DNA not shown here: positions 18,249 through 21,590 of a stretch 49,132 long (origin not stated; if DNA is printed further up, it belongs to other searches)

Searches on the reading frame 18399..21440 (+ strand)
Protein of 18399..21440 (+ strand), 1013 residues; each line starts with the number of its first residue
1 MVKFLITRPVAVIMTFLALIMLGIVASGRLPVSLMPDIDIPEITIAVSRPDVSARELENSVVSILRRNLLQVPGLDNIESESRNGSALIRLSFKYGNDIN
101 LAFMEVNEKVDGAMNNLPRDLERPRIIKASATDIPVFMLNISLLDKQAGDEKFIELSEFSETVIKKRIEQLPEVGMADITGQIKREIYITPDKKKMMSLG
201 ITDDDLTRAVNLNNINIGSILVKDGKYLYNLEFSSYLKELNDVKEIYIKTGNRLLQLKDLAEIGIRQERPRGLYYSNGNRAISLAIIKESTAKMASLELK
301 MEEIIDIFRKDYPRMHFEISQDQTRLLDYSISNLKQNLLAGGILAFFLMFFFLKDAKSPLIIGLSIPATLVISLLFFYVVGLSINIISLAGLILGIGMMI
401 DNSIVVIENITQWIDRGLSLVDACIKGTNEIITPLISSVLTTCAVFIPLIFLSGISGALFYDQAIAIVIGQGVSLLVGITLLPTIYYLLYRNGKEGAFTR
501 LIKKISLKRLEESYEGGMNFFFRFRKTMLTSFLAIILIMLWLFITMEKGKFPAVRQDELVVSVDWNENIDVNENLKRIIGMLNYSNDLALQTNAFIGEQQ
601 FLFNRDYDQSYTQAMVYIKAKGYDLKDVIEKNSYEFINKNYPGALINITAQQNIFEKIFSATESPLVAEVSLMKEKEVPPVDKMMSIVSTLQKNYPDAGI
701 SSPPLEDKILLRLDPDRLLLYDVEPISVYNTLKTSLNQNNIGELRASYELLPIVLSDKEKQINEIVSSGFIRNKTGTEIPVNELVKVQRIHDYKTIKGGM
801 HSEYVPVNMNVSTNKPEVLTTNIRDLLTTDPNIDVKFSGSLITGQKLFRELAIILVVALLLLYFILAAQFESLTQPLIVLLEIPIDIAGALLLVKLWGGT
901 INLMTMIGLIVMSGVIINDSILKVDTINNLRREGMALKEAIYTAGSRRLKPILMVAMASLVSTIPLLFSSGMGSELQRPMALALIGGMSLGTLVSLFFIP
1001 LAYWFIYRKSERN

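Call 20: search_protein_families(library=pfam, proteins=[window:18399-21440:+], max_evalue=0.001)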
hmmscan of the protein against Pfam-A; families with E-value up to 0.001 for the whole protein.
window:18399-21440:+ (1013 aa): 2 families
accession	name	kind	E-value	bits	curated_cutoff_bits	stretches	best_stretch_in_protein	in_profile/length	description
PF00873.25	ACR_tran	-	9.1e-170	567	28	1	1-1006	1-1020/1021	AcrB/AcrD/AcrF family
PF02355.23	SecD_SecF_C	-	7.1e-08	32.5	20.5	1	843-998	25-178/189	Protein export membrane protein SecD/SecF, C-terminal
